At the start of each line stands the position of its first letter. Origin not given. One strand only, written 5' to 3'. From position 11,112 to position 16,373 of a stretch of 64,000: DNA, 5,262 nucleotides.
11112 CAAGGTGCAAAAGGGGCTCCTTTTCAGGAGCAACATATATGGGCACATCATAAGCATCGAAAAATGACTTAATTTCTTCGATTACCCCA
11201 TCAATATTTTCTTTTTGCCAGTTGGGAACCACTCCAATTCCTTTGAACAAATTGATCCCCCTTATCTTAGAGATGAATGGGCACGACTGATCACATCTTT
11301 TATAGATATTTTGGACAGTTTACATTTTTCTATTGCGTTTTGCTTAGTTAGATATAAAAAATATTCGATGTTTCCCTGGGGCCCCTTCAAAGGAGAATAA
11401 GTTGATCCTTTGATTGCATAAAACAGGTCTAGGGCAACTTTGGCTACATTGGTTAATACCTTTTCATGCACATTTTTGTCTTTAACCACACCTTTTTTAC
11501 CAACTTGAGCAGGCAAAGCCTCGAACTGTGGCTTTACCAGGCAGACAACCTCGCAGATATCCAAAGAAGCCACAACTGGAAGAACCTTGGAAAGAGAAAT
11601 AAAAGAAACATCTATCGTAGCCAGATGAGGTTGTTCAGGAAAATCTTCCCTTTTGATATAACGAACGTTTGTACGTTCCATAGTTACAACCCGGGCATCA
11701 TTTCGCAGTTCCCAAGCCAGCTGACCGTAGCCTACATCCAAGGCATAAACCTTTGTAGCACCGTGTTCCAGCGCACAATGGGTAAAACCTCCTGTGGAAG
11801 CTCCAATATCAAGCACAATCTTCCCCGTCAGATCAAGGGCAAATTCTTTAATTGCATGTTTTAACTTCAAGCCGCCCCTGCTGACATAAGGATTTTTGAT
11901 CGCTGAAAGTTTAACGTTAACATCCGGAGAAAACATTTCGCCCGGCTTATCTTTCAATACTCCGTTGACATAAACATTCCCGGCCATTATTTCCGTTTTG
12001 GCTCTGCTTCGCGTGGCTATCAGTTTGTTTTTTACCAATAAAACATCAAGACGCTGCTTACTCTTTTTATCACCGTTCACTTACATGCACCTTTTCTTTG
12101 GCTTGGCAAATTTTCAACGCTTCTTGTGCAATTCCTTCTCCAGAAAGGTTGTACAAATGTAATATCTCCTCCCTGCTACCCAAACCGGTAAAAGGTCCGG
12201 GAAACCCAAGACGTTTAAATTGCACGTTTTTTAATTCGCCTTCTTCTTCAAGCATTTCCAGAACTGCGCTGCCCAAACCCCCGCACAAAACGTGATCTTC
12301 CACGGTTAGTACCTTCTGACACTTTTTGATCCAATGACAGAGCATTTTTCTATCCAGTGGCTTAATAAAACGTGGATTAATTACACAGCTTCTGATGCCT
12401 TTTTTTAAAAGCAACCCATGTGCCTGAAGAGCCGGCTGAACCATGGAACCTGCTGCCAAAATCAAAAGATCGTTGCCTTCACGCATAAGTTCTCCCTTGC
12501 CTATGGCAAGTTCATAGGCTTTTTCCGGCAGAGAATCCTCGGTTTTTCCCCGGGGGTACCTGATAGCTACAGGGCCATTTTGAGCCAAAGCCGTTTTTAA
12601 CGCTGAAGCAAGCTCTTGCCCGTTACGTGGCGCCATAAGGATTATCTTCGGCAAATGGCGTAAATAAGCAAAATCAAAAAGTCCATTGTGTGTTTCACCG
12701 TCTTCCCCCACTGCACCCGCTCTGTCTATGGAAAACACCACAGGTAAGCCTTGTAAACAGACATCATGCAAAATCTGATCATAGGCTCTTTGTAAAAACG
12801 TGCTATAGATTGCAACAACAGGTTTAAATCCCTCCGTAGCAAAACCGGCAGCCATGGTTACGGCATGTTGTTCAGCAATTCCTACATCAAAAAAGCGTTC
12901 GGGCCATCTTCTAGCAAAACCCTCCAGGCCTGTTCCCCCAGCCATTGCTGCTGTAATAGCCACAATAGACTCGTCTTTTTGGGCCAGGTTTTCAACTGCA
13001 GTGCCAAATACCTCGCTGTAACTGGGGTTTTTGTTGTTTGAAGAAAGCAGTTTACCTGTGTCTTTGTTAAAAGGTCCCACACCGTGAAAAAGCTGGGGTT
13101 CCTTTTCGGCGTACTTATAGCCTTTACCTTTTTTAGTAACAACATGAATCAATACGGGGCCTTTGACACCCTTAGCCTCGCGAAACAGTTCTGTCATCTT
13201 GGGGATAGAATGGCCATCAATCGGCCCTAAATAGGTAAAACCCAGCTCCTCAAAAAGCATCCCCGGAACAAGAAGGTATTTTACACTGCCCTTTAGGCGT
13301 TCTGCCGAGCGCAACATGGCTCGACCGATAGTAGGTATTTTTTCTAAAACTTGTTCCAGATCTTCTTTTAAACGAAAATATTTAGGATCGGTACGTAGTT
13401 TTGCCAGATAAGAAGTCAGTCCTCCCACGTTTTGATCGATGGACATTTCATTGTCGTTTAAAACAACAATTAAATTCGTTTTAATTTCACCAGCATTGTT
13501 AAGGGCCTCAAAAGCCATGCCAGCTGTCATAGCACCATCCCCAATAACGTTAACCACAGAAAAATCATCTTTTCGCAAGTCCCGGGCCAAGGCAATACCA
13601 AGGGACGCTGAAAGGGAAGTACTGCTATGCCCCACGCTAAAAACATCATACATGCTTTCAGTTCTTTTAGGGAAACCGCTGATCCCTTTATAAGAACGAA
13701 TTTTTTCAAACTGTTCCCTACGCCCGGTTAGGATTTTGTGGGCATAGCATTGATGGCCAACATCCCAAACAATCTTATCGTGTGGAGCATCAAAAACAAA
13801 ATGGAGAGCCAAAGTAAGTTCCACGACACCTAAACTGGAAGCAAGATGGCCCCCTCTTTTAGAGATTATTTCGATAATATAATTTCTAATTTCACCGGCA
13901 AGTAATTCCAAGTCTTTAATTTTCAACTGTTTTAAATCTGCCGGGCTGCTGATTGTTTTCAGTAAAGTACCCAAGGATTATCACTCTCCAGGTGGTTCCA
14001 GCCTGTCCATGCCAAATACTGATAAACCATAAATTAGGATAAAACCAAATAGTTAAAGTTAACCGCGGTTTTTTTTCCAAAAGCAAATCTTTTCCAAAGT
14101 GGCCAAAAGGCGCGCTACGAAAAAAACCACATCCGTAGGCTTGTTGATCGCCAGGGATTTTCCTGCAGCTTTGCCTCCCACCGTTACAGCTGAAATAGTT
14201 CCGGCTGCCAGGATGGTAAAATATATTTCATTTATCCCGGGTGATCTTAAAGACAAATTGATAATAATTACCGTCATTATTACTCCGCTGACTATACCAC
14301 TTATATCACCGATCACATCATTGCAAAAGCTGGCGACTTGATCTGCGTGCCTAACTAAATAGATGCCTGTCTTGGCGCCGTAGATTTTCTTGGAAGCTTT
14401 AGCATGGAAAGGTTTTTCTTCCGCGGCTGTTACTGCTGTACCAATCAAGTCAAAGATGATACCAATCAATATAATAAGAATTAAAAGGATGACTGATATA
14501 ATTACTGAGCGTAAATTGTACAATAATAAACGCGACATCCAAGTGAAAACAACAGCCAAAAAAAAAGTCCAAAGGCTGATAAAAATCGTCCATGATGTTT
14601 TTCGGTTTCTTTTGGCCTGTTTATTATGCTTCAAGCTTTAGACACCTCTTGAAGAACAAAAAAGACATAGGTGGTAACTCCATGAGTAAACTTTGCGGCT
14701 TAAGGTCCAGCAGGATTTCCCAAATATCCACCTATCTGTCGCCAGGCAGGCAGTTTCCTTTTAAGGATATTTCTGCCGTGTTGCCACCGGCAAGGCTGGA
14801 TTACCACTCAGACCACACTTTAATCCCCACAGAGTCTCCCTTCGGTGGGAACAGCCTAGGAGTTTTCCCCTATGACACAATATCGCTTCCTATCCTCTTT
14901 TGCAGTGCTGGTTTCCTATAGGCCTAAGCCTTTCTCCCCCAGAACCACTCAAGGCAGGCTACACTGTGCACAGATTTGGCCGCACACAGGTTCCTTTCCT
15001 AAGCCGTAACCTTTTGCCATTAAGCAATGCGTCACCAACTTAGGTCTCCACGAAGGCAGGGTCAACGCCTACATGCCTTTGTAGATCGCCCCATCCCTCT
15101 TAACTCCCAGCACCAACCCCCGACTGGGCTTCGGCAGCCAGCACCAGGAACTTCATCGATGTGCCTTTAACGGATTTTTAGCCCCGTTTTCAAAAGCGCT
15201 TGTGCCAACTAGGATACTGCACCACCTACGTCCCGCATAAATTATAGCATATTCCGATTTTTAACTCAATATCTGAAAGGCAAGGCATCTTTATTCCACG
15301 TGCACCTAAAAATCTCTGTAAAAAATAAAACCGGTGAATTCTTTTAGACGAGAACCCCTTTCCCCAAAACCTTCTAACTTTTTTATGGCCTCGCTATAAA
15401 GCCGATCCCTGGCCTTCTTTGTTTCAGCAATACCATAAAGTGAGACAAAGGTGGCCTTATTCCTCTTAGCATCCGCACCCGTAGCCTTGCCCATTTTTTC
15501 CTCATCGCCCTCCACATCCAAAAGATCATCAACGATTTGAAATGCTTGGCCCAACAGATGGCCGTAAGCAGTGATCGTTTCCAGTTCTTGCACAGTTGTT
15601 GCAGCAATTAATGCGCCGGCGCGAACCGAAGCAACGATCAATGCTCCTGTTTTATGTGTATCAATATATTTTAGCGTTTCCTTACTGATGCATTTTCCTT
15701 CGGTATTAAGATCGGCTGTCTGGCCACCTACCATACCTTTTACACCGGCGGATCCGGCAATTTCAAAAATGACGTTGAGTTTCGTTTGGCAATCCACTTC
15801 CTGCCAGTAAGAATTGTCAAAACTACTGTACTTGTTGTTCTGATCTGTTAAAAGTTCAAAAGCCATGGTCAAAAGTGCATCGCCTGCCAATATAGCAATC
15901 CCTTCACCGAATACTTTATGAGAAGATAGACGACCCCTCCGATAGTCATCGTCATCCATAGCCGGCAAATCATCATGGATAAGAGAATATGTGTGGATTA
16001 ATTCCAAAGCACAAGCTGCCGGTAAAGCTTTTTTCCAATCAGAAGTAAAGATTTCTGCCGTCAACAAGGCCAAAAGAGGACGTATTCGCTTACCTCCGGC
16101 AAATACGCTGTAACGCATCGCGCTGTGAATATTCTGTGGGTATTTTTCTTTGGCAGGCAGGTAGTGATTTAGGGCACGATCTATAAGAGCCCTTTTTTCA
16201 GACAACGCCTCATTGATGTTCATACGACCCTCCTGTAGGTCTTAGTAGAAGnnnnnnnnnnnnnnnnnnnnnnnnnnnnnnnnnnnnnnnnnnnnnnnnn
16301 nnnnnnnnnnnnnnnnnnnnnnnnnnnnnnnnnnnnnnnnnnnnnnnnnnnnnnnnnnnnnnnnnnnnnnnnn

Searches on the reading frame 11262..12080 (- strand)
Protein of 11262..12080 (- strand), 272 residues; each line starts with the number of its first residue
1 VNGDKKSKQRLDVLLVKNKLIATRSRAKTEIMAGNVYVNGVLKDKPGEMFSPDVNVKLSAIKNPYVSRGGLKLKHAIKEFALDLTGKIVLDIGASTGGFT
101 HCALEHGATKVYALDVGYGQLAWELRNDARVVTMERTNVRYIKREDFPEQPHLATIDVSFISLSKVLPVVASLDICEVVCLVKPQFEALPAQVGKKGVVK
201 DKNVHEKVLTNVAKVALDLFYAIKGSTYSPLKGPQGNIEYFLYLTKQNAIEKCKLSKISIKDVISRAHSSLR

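Call 20: search_protein_families(library=pfam, proteins=[window:11262-12080:-], max_evalue=0.00001)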
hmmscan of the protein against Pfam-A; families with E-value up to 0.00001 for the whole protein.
window:11262-12080:- (272 aa): 2 families
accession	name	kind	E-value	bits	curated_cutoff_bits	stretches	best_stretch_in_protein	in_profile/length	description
PF01728.25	FtsJ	-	1.5e-44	152.6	24.1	1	65-245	1-180/181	FtsJ-like methyltransferase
PF01479.30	S4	-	7.7e-08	32.4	22.8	1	9-52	1-44/48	S4 domain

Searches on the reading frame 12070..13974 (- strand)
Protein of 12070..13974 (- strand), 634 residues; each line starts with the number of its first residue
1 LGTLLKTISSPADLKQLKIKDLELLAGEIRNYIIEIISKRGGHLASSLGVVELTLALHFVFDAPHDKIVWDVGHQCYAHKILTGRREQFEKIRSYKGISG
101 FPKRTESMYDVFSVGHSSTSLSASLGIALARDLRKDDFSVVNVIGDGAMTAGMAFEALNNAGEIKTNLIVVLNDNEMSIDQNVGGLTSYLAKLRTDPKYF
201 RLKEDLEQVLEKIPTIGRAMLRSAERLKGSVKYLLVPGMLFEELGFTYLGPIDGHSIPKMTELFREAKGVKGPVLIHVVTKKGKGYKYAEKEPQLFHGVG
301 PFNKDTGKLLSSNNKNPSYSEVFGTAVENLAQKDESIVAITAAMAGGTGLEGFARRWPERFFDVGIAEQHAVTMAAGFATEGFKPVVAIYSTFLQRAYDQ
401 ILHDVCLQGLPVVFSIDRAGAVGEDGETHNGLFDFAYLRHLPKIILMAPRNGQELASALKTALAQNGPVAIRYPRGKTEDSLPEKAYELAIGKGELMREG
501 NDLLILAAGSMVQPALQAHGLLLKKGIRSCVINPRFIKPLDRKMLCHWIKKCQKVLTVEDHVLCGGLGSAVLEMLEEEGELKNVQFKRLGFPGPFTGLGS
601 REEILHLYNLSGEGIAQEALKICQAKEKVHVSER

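Call 70: search_protein_families(library=pfam, proteins=[window:12070-13974:-], max_evalue=0.001)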
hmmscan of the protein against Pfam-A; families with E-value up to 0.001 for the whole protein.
window:12070-13974:- (634 aa): 6 families
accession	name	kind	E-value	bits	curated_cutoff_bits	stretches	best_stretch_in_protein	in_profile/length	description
PF13292.11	DXP_synthase_N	-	1e-123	412.5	21.2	1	5-280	1-274/274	1-deoxy-D-xylulose-5-phosphate synthase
PF02779.29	Transket_pyr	-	1.4e-47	162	27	1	317-478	3-172/174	Transketolase, pyrimidine binding domain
PF02780.25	Transketolase_C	-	9.6e-26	90.6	25.9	1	492-615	1-124/124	Transketolase, C-terminal domain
PF02775.26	TPP_enzyme_C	-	7.2e-07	29.6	21.9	1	114-177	27-84/151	Thiamine pyrophosphate enzyme, C-terminal TPP binding domain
PF00456.26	Transketolase_N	-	1.6e-05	24.5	22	1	42-186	23-194/334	Transketolase, thiamine diphosphate binding domain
PF00676.26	E1_dh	-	4e-05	23.2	22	1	107-179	95-165/300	Dehydrogenase E1 component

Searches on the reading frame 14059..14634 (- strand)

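Call 20: search_protein_families(library=pfam, proteins=[window:14059-14634:-], max_evalue=0.00001)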
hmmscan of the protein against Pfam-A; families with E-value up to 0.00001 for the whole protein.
window:14059-14634:- (191 aa): 0 families

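Call 70: search_protein_families(library=pfam, proteins=[window:14059-14634:-], max_evalue=0.001)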
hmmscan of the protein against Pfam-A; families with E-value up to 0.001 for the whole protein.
window:14059-14634:- (191 aa): 1 family
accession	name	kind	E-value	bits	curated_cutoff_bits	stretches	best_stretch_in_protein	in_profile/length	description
PF01595.25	CNNM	-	0.0002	21.5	28.4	1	50-185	2-132/181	Cyclin M transmembrane N-terminal domain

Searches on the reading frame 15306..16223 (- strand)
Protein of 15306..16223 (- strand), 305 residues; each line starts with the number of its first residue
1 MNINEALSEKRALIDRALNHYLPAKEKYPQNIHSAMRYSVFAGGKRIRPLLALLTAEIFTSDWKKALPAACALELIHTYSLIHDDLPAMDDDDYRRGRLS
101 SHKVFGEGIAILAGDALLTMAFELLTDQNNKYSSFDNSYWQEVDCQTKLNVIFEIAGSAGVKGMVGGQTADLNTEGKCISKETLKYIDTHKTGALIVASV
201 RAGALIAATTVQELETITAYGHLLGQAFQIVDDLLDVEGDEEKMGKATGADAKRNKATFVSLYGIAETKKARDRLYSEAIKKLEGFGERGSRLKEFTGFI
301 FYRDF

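Call 20: search_protein_families(library=pfam, proteins=[window:15306-16223:-], max_evalue=0.00001)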
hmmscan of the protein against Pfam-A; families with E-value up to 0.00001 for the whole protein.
window:15306-16223:- (305 aa): 1 family
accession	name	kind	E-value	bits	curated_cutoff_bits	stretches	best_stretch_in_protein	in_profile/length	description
PF00348.22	polyprenyl_synt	-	7.8e-57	192.8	27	1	30-280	2-234/251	Polyprenyl synthetase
